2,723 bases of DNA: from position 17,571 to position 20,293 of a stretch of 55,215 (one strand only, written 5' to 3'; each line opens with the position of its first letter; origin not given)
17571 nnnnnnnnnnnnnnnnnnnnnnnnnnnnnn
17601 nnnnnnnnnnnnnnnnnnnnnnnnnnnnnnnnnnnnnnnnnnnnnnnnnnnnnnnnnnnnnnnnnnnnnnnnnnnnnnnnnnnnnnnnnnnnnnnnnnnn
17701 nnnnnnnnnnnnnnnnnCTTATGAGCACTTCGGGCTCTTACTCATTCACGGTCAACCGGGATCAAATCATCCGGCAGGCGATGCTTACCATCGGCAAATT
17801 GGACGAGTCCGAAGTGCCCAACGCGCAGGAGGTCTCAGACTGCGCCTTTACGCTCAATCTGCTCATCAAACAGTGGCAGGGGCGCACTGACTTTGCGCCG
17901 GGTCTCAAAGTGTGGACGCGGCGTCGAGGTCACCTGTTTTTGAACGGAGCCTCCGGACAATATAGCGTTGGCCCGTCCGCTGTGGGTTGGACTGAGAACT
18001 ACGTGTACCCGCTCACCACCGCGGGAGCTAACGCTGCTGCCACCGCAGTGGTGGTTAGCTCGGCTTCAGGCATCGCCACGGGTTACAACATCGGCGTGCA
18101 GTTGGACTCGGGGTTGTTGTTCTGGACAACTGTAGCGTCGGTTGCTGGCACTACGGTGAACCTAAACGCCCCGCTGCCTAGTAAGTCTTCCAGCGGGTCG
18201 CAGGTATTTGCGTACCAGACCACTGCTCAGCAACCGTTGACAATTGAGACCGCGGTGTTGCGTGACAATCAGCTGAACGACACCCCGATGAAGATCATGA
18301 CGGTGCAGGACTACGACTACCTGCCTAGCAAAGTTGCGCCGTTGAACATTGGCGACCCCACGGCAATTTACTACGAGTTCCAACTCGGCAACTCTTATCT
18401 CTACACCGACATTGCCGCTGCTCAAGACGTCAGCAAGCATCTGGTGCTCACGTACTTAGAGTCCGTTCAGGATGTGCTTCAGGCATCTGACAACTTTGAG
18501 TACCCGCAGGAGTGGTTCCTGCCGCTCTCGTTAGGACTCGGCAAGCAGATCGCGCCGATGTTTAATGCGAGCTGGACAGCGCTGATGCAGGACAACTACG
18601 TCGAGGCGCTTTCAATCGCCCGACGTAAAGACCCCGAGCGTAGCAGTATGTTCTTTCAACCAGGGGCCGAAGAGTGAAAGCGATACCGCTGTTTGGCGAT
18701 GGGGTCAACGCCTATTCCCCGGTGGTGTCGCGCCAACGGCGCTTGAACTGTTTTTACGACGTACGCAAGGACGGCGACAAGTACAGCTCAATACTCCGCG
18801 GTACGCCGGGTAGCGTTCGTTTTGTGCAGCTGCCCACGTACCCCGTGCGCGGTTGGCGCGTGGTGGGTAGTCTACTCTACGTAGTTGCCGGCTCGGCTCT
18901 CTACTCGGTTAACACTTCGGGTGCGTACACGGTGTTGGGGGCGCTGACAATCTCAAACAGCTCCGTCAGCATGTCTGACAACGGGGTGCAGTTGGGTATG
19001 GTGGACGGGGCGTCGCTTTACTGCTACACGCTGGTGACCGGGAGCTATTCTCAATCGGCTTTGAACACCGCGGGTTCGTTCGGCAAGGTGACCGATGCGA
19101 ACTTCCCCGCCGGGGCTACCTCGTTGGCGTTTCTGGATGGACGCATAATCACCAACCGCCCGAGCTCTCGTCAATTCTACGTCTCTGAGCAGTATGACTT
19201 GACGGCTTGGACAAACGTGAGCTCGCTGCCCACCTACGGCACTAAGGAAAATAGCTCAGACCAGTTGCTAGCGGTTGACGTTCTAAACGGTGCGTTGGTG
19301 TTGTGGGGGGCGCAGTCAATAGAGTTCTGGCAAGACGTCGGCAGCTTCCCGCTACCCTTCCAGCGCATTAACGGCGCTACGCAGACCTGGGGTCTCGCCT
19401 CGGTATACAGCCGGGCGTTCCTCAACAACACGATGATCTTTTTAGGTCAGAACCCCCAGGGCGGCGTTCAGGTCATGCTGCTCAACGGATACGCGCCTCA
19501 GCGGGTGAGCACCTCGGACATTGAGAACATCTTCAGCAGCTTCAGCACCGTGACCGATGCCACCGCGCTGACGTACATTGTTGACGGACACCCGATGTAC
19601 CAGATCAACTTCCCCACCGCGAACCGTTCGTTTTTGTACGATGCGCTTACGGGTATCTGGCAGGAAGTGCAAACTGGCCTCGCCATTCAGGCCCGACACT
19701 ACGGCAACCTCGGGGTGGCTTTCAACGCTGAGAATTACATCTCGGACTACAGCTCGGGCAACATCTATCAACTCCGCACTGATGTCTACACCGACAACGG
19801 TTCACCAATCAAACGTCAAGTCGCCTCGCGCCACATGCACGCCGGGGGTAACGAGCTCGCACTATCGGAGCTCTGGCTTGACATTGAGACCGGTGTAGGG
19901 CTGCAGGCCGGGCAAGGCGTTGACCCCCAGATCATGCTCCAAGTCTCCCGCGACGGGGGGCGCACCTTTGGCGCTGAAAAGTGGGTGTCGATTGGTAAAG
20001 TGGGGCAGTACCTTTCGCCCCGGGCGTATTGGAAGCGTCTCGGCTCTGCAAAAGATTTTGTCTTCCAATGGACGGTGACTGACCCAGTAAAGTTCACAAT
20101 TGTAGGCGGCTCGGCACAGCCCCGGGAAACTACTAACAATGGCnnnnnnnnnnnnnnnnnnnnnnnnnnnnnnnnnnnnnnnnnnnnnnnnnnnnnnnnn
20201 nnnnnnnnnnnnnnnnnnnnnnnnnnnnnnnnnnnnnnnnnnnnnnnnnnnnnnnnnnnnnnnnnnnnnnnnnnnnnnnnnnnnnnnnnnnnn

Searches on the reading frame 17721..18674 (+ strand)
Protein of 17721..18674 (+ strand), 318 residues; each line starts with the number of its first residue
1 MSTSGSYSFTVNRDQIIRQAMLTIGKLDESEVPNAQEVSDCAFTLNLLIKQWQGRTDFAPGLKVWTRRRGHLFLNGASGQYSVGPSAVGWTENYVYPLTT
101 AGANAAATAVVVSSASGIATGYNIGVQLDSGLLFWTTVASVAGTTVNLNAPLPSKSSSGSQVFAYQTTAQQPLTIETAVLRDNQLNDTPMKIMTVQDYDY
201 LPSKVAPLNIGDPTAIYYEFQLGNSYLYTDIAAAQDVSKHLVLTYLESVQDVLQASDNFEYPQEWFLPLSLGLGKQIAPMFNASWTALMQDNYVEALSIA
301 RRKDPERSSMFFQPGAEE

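Call 4: search_protein_families(library=phrogs, proteins=[window:17721-18674:+], max_evalue=0.001)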
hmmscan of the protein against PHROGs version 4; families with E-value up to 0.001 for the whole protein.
window:17721-18674:+ (318 aa): 1 family
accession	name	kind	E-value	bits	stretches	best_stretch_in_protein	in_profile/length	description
phrog_12985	-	unknown function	2.3e-14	54.8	1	14-302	5-210/238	-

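Call 56: search_protein_families(library=pfam, proteins=[window:17721-18674:+], max_evalue=0.05)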
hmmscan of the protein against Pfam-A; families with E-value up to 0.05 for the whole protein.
window:17721-18674:+ (318 aa): 0 families

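Call 88: search_solved_structures(query=window:17721-18674:+, max_evalue=1)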
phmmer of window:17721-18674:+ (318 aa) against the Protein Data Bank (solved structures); distinct sequences matched with E-value up to 1: 1.
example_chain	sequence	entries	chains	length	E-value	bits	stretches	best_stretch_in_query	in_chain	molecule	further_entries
1xb0_A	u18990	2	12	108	0.75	12.5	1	3-77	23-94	Baculoviral IAP repeat-containing protein 8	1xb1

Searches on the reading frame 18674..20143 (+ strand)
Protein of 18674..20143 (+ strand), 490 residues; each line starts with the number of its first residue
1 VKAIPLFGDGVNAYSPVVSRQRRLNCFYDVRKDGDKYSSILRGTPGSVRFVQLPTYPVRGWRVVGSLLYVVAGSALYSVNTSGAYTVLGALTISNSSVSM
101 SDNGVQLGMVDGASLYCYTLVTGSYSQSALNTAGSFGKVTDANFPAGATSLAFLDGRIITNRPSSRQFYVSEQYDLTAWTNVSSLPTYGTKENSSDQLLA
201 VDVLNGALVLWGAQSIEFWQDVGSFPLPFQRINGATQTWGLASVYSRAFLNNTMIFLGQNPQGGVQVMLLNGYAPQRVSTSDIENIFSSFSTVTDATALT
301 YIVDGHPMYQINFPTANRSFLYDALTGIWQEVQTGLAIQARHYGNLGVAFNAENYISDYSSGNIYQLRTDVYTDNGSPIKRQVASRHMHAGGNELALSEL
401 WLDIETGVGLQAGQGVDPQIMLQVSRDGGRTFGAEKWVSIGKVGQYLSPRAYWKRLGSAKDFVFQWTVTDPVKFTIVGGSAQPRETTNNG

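Call 4: search_protein_families(library=phrogs, proteins=[window:18674-20143:+], max_evalue=0.001)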
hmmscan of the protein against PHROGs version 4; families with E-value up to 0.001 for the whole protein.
window:18674-20143:+ (490 aa): 2 families
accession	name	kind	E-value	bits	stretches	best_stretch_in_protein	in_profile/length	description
phrog_578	-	connector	8.9e-91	305.8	1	3-482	5-468/486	head closure Hc3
phrog_19101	-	unknown function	5.5e-07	29.3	1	415-484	523-591/595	-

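Call 56: search_protein_families(library=pfam, proteins=[window:18674-20143:+], max_evalue=0.05)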
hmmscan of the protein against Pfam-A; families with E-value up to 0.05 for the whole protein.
window:18674-20143:+ (490 aa): 0 families

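Call 89: search_solved_structures(query=window:18674-20143:+, max_evalue=1)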
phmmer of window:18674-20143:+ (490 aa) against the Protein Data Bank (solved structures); distinct sequences matched with E-value up to 1: 7.
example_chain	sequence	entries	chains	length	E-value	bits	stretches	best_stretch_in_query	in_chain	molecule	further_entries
9vyg_M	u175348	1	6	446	5.3e-23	84.7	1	87-477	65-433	Stabilization protein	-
7eeq_1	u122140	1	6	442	1.6e-15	60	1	140-477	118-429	Needle head proteins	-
8adn_A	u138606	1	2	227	0.09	14.7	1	52-96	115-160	Proteasome subunit alpha type-2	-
3hi9_A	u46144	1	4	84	0.74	11.7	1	268-319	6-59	ELAV-like protein 1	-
5szw_A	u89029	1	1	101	0.85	11.5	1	267-318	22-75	ELAV-like protein 1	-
4ed5_A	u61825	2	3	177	0.87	11.4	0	269-329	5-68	ELAV-like protein 1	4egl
9w2f_C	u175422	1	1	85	0.89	11.4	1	269-319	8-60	ELAV-like protein 1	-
